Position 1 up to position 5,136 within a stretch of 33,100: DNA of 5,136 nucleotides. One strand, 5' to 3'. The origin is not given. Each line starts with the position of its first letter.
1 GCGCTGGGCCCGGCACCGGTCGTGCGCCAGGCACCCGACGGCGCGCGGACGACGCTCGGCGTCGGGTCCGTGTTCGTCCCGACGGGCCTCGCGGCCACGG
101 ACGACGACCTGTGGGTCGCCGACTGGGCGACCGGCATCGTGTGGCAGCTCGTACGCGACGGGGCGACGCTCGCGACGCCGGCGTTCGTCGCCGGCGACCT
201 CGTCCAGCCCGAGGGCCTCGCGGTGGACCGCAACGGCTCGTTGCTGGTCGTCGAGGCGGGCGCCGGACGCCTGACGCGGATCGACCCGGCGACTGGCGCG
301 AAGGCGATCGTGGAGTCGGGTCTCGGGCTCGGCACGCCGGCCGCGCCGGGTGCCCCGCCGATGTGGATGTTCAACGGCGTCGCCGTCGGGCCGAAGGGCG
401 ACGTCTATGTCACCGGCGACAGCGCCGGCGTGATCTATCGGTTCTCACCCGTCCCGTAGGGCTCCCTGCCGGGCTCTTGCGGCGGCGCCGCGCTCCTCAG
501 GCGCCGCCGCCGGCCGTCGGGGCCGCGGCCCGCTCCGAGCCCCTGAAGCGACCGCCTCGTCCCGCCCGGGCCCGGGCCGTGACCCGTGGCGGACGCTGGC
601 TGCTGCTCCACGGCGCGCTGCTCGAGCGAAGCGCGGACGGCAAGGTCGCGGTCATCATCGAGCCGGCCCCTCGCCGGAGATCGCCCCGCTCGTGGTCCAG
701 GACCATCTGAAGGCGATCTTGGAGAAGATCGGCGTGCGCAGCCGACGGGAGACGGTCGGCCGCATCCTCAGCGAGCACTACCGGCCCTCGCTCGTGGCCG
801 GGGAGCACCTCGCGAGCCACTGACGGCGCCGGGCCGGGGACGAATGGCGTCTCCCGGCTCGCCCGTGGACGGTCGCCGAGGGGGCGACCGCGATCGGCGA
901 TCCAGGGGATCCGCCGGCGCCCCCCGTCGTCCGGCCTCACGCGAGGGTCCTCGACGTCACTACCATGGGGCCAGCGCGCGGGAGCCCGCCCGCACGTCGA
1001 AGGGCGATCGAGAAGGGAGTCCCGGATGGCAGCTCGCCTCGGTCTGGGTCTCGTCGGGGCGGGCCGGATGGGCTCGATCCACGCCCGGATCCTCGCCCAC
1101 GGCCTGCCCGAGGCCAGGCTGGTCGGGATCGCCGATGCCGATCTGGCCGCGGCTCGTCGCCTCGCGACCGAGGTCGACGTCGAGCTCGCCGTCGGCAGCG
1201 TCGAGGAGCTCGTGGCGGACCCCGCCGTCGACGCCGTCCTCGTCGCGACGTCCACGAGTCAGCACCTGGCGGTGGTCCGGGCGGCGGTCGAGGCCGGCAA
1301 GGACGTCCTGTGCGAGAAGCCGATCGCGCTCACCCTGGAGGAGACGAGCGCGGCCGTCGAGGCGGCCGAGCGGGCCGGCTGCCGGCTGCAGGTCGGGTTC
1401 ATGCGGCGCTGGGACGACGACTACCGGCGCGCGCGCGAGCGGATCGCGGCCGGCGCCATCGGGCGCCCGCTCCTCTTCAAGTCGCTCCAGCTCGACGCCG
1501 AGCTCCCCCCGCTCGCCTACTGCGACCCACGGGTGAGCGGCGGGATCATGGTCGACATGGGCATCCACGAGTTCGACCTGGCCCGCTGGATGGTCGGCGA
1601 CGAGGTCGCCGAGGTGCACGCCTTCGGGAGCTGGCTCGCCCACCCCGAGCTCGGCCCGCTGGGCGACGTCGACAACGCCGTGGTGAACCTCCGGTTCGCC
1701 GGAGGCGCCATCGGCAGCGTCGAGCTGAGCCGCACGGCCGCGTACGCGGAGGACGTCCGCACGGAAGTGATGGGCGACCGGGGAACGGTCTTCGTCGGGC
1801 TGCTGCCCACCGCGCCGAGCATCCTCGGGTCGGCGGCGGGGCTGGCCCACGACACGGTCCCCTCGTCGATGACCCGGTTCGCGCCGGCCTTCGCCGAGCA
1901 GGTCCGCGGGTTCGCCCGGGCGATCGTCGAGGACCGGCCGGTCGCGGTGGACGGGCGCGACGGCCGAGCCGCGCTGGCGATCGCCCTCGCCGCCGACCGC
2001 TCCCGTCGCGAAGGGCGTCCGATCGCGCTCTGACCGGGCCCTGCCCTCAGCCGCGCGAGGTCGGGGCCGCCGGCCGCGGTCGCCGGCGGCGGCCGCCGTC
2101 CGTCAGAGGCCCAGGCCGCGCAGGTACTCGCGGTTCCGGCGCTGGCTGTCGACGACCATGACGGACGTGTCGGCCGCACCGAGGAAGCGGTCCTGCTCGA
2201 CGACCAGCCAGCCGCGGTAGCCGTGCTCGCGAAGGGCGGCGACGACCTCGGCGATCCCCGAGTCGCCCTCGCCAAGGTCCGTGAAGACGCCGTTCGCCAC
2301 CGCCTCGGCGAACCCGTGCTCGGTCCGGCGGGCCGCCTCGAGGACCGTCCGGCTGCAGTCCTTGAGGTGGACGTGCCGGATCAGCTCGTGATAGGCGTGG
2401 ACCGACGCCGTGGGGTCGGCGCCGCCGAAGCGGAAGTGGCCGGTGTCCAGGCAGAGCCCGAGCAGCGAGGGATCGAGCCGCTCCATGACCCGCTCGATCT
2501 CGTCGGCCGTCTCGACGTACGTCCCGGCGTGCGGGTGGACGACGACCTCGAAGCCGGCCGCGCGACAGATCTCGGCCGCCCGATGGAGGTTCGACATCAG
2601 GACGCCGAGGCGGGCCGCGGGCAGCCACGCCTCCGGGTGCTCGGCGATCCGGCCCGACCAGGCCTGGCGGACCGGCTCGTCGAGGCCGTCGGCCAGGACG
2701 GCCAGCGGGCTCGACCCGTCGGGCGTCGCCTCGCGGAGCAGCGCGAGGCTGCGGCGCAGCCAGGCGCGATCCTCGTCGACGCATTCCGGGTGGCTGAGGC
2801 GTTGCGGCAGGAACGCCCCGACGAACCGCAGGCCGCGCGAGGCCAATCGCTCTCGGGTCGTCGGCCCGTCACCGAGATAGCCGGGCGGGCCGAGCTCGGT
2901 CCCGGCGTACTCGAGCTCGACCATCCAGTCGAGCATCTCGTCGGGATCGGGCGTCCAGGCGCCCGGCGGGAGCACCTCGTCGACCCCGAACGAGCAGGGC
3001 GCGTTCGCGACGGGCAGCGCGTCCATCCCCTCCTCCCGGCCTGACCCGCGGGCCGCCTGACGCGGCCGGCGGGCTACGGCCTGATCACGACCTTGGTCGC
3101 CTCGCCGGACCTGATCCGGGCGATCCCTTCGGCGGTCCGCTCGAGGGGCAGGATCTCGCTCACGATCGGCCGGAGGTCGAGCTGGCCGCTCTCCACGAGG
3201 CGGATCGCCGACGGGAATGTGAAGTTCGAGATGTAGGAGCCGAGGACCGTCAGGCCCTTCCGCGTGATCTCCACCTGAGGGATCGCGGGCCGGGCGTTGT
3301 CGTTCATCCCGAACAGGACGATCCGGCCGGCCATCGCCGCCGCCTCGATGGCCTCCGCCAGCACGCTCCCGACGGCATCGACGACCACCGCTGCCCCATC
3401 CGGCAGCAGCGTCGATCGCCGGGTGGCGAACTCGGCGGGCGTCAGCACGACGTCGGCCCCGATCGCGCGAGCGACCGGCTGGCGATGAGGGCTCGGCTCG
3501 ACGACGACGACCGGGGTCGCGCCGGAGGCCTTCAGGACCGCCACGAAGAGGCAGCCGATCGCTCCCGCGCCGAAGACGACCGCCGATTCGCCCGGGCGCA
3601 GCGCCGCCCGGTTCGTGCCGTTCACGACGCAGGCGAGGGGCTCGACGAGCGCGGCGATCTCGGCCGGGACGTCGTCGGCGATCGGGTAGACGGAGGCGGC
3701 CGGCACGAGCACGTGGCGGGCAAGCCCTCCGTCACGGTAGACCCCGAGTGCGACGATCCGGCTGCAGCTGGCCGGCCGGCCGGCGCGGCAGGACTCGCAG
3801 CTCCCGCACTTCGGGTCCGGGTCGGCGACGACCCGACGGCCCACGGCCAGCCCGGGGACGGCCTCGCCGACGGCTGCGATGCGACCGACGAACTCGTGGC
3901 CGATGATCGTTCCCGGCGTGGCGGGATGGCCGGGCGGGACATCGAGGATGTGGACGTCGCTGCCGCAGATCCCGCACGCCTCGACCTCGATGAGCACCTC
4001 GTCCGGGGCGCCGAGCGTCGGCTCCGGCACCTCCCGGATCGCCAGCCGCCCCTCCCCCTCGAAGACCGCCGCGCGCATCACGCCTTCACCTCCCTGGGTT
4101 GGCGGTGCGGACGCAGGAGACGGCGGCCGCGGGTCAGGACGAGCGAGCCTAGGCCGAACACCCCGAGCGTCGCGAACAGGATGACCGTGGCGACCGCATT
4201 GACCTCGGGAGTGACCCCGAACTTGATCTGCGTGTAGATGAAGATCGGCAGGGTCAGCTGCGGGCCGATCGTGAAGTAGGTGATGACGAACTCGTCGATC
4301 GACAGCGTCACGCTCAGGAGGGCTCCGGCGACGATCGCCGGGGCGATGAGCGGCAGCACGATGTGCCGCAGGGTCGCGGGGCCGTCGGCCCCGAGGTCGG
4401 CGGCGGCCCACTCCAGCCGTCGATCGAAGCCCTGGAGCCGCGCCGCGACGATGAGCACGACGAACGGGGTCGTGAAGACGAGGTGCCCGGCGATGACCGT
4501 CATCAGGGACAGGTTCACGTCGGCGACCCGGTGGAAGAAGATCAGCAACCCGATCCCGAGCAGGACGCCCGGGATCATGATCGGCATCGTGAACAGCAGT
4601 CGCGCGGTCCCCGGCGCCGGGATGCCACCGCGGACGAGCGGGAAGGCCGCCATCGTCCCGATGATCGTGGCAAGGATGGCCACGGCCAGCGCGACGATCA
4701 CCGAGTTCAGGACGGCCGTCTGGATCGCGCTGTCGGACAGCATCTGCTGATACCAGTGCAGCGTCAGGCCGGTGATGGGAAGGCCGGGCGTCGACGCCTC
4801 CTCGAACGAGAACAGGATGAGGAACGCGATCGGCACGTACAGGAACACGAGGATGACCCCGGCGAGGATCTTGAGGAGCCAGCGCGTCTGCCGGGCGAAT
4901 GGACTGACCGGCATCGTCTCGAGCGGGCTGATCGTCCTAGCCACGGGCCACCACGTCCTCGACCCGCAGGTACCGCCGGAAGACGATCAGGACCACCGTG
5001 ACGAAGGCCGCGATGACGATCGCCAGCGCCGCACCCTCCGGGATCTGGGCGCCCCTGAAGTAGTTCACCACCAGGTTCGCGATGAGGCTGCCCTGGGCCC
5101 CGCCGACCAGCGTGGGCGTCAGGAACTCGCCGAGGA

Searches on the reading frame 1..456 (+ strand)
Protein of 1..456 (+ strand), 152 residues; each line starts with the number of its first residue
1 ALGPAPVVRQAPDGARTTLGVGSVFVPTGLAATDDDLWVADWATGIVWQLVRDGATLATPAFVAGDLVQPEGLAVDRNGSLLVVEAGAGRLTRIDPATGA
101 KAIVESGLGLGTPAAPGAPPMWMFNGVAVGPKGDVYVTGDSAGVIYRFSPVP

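Call 47: search_protein_families(library=pfam, proteins=[window:1-456:+], max_evalue=0.001)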
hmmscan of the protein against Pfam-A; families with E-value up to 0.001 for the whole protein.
window:1-456:+ (152 aa): 5 families
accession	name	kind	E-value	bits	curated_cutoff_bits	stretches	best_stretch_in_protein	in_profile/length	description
PF01436.27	NHL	-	4e-10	39.6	20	0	68-91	2-25/28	NHL repeat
PF06739.17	SBBP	-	3.4e-05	24.1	20.5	0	64-83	9-28/38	Beta-propeller repeat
PF20067.5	SSL_N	-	0.00013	22.2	18.9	0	127-148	26-46/46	Strictosidine synthase-like, N-terminal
PF24684.1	Vgb_lyase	-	0.0006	19.2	50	0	30-97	145-210/290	Virginiamycin B lyase family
PF08450.18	SGL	-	0.00071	19.7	26.3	0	8-100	118-215/246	SMP-30/Gluconolactonase/LRE-like region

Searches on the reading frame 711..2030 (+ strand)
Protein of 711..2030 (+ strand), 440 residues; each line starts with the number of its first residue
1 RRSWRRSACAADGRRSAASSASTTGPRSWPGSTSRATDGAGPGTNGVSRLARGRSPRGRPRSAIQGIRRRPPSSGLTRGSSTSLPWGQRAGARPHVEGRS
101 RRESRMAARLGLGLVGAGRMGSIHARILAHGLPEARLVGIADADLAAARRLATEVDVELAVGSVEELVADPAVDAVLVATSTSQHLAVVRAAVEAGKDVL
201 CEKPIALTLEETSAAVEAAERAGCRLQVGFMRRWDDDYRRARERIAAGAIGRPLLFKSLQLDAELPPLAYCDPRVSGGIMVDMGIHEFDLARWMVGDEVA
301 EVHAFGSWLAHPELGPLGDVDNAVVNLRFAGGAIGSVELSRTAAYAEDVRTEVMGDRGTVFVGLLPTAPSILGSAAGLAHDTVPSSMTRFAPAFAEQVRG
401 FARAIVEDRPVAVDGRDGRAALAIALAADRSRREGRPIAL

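Call 10: search_protein_families(library=pfam, proteins=[window:711-2030:+], max_evalue=0.001)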
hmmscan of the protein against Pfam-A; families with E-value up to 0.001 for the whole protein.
window:711-2030:+ (440 aa): 4 families
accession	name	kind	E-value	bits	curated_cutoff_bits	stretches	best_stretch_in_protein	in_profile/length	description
PF01408.29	GFO_IDH_MocA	-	1.6e-30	106.7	24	1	112-230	3-120/120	Oxidoreductase family, NAD-binding Rossmann fold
PF22725.1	GFO_IDH_MocA_C3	-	9.5e-30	103.6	27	1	238-360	1-123/124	GFO/IDH/MocA C-terminal domain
PF02894.22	GFO_IDH_MocA_C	-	1.5e-24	87.5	22.9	1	242-440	1-218/218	Oxidoreductase family, C-terminal alpha/beta domain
PF03447.22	NAD_binding_3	-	6.3e-07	30.6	24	1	116-227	1-114/116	Homoserine dehydrogenase, NAD binding domain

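Call 51: search_protein_families(library=ncbifam, proteins=[window:711-2030:+], max_evalue=0.00001)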
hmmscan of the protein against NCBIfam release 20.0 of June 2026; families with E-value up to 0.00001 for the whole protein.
window:711-2030:+ (440 aa): 10 families
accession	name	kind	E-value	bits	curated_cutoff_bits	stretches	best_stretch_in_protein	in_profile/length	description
TIGR04380.1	myo_inos_iolG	equivalog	2.6e-99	332.2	355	1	110-438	2-329/330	inositol 2-dehydrogenase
NF052679.1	InsChiInosDhIolG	equivalog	4.1e-40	137.9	540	1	110-427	3-314/343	bifunctional inositol 2-dehydrogenase/D-chiro-inositol 1-dehydrogenase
NF040723.1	UDP-GlcNAcDh_Arch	equivalog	1.9e-36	126.1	450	1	112-431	3-300/302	UDP-N-acetylglucosamine 3-dehydrogenase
NF052479.1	LevoglcsnDh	equivalog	9.2e-24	83.8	650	1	110-361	4-288/386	levoglucosan dehydrogenase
NF041392.1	XylDh_Gfo6_Halo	equivalog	1.7e-23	83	350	1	146-437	53-347/350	D-xylose 1-dehydrogenase Gfo6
NF008607.0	PRK11579.1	subfamily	2.3e-18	66.3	330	1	106-263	1-154/346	oxidoreductase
NF058563.1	BT_2159_fam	equivalog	1.8e-14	53.5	650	1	112-305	3-193/350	disaccharide 3-dehydrogenase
NF007574.0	PRK10206.1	equivalog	1.6e-10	40.6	352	1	163-289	56-181/345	oxidoreductase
NF058561.1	BT_2158_fam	equivalog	2.8e-08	32.8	750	1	136-252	58-176/487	glycoside 3-dehydrogenase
NF009830.0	PRK13304.1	equivalog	1.8e-06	27.7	267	1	111-209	3-98/265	aspartate dehydrogenase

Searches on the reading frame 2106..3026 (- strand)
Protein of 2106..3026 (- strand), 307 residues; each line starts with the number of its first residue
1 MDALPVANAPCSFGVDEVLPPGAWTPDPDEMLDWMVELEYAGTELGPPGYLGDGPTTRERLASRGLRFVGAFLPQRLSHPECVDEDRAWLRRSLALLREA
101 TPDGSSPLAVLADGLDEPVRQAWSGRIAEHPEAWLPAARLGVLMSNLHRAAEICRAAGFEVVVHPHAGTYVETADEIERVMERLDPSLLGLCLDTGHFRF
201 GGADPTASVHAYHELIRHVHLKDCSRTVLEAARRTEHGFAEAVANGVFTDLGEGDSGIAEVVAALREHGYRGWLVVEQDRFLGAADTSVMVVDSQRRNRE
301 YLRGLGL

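Call 47: search_protein_families(library=pfam, proteins=[window:2106-3026:-], max_evalue=0.001)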
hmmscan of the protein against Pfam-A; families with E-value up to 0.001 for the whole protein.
window:2106-3026:- (307 aa): 1 family
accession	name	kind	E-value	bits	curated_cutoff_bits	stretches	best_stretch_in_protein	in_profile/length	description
PF01261.30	AP_endonuc_2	-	3.4e-24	86.3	31.1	1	124-278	89-229/249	Xylose isomerase-like TIM barrel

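Call 51: search_protein_families(library=ncbifam, proteins=[window:2106-3026:-], max_evalue=0.00001)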
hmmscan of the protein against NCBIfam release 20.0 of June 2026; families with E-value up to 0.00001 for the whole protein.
window:2106-3026:- (307 aa): 2 families
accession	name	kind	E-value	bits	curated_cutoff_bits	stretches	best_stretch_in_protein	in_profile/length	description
TIGR04379.1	myo_inos_iolE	equivalog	8e-45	153.6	290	1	29-279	26-267/290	myo-inosose-2 dehydratase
NF041277.1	coba_remo_CbiR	equivalog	1.3e-06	28.1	105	1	172-277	144-233/249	cobamide remodeling phosphodiesterase CbiR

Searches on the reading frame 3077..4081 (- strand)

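Call 87: search_protein_families(library=pfam, proteins=[window:3077-4081:-], max_evalue=0.001)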
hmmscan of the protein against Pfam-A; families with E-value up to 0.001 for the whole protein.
window:3077-4081:- (335 aa): 4 families
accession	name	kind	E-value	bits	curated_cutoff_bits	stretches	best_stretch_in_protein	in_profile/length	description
PF08240.17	ADH_N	-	3.4e-27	95.2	23.5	1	26-135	2-103/104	Alcohol dehydrogenase GroES-like domain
PF00107.32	ADH_zinc_N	-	2.9e-20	73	31.8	1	174-297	1-128/129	Zinc-binding dehydrogenase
PF16912.11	Glu_dehyd_C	-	4.4e-07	30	34.9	1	141-286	2-162/211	Glucose dehydrogenase C-terminus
PF13602.12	ADH_zinc_N_2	-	1.4e-06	29.7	27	1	208-332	2-133/134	Zinc-binding dehydrogenase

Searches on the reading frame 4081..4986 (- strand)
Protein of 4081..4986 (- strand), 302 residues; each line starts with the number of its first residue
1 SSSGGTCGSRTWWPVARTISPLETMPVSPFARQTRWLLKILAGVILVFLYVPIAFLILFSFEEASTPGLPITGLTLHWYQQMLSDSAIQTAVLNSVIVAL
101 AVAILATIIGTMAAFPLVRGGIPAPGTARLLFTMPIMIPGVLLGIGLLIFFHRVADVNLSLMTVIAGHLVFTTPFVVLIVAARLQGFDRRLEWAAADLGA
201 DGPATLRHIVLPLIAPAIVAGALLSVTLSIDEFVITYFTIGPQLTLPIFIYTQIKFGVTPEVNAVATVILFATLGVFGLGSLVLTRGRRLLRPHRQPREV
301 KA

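Call 10: search_protein_families(library=pfam, proteins=[window:4081-4986:-], max_evalue=0.001)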
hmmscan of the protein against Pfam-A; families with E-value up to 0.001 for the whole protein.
window:4081-4986:- (302 aa): 1 family
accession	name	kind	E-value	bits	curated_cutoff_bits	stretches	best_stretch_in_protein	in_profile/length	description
PF00528.27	BPD_transp_1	-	1.2e-10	41.9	26.4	1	107-277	2-170/184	Binding-protein-dependent transport system inner membrane component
